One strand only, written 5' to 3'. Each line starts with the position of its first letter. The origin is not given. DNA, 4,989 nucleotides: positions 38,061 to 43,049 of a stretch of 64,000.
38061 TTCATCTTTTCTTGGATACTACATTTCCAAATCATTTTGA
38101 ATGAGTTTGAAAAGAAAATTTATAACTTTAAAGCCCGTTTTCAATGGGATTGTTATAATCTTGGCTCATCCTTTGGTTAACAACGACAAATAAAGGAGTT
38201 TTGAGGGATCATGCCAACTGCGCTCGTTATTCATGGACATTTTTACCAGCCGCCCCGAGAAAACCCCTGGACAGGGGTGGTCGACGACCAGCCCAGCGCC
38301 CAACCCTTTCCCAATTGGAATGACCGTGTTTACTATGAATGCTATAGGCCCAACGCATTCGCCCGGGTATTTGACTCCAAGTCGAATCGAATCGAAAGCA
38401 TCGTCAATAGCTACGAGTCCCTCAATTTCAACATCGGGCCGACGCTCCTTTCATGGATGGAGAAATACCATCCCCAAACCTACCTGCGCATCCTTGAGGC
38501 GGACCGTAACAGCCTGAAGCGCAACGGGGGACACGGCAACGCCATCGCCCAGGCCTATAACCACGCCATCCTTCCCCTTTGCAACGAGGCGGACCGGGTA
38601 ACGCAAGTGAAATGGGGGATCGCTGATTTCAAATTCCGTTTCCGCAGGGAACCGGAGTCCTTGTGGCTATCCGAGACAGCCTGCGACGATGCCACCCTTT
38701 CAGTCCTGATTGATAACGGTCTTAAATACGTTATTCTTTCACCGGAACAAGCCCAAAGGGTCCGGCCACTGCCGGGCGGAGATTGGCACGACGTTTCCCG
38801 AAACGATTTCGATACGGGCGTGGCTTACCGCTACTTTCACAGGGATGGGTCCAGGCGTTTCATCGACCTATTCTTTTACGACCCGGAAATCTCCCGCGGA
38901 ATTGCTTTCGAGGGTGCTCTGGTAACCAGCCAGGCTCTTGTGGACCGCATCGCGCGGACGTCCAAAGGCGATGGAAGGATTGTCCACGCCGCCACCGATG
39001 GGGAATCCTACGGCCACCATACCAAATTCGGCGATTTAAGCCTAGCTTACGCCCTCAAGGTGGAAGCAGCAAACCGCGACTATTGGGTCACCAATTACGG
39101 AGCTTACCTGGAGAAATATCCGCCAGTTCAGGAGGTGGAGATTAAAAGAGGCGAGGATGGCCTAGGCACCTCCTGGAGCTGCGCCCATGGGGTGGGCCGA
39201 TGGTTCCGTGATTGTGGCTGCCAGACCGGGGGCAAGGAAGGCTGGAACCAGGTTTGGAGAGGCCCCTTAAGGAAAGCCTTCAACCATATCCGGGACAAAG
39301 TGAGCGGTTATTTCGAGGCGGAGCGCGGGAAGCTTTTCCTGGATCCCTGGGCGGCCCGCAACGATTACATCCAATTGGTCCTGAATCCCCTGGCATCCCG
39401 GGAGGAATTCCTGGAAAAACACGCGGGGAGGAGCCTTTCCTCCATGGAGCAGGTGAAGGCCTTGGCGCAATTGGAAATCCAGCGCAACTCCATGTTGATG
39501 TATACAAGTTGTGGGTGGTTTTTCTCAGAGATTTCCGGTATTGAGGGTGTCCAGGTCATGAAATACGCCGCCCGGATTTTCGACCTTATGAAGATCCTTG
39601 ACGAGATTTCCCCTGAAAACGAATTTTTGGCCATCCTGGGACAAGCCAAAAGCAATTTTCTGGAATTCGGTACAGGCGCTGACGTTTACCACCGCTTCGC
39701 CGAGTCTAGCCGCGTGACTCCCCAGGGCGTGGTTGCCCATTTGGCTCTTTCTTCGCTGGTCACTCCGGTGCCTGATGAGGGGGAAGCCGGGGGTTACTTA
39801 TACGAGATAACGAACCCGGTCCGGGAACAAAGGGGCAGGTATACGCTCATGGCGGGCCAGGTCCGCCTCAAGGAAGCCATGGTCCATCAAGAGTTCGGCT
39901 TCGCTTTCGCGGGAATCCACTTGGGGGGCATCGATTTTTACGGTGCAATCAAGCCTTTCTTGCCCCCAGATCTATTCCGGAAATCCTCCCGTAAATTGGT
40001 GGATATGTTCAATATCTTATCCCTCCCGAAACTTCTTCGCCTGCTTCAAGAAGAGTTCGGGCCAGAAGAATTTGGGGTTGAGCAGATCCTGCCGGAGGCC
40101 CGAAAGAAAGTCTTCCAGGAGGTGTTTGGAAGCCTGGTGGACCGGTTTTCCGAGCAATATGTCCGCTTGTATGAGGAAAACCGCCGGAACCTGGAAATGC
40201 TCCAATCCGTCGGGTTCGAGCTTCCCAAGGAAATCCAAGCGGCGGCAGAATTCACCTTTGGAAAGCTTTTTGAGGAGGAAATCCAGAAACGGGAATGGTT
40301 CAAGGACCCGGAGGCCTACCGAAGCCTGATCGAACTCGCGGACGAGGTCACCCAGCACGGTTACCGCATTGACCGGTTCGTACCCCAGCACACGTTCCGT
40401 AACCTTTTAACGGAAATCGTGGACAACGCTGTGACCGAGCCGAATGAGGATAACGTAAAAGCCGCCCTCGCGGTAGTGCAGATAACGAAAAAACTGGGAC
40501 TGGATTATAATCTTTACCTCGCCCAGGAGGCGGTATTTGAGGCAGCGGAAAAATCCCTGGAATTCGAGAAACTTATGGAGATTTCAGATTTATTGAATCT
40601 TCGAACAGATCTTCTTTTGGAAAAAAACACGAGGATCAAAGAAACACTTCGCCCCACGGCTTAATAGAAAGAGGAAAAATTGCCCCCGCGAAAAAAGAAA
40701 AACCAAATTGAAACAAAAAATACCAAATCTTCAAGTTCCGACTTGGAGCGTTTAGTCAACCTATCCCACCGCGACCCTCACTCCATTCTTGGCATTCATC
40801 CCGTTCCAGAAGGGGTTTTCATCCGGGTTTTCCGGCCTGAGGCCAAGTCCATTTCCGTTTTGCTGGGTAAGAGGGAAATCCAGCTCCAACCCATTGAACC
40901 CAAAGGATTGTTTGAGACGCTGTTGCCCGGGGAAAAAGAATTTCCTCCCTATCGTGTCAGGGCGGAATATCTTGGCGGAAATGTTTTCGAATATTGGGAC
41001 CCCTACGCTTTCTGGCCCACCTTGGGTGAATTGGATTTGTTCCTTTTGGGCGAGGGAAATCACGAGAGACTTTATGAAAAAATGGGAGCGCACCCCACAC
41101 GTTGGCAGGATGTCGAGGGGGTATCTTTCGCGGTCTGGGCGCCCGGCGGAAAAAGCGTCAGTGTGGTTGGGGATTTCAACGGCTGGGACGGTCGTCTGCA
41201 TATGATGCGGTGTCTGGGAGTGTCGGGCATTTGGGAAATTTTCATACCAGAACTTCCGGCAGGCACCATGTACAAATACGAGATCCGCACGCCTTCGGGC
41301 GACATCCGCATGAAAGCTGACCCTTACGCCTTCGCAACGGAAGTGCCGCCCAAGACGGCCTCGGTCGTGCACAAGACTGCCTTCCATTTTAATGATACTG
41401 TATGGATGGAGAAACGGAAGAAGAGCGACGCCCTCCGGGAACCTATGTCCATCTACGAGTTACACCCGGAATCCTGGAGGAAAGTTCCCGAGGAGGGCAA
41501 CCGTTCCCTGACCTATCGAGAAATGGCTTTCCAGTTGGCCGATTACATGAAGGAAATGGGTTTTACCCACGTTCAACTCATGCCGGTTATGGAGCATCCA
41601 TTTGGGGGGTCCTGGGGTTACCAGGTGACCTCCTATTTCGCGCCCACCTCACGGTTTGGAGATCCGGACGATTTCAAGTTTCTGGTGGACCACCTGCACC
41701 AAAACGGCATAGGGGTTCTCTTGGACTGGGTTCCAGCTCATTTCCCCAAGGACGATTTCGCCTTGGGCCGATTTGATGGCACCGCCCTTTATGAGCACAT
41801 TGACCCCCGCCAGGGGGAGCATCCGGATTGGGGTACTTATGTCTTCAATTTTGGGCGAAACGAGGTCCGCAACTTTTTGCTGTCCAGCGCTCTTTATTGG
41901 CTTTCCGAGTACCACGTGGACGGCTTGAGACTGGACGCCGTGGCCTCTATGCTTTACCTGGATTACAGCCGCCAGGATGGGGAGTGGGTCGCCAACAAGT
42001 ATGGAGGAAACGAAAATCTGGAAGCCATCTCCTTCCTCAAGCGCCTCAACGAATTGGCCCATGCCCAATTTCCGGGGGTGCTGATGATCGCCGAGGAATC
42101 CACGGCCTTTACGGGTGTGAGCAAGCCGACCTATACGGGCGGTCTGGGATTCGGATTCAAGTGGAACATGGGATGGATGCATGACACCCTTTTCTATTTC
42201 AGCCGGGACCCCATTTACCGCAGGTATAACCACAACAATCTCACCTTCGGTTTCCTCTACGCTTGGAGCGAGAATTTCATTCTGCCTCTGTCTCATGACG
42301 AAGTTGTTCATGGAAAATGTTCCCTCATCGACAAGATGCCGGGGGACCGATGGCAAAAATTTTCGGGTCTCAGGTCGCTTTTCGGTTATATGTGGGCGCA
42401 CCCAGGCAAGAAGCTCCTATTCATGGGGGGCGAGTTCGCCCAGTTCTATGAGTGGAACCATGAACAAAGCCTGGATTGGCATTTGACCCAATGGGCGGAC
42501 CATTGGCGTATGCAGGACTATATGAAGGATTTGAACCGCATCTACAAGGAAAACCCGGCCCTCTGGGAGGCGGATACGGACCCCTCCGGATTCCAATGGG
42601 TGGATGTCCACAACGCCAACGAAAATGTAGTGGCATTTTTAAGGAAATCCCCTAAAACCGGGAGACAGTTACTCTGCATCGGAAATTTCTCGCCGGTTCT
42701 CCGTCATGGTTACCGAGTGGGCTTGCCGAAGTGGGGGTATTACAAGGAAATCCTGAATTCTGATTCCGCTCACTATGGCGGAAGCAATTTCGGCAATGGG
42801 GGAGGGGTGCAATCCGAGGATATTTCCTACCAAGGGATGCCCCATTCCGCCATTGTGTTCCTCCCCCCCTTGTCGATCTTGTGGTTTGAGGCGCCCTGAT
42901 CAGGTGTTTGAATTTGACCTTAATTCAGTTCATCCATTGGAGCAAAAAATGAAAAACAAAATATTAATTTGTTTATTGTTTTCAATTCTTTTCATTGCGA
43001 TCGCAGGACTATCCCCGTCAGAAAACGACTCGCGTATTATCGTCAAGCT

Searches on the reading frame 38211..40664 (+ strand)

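Call 7: search_protein_families(library=pfam, proteins=[window:38211-40664:+], max_evalue=0.00001)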
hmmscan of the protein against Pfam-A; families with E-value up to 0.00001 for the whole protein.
window:38211-40664:+ (817 aa): 2 families
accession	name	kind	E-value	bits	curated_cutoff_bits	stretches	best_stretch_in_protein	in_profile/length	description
PF12055.13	DUF3536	-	7.4e-85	285.2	25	1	345-626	1-283/284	Domain of unknown function (DUF3536)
PF03065.20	Glyco_hydro_57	-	9.1e-20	71.6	21.2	1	17-279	24-258/291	Glycosyl hydrolase family 57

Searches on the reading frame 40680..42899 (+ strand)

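Call 7: search_protein_families(library=pfam, proteins=[window:40680-42899:+], max_evalue=0.00001)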
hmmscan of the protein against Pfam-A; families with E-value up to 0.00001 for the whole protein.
window:40680-42899:+ (739 aa): 4 families
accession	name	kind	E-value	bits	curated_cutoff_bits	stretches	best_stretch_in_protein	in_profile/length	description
PF22019.2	GlgB_N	-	6.2e-30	103.6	27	1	19-109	2-94/94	alpha-1,4-glucan branching enzyme GlgB, N-terminal domain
PF02922.24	CBM_48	-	1.6e-28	99.2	22.4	1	134-217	1-83/83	Carbohydrate-binding module 48 (Isoamylase N-terminal domain)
PF02806.24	Alpha-amylase_C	-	1.9e-24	86.3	21.2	1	640-737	1-93/95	Alpha amylase, C-terminal all-beta domain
PF00128.31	Alpha-amylase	-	2e-19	70.6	22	1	288-356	26-93/446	Alpha amylase, catalytic domain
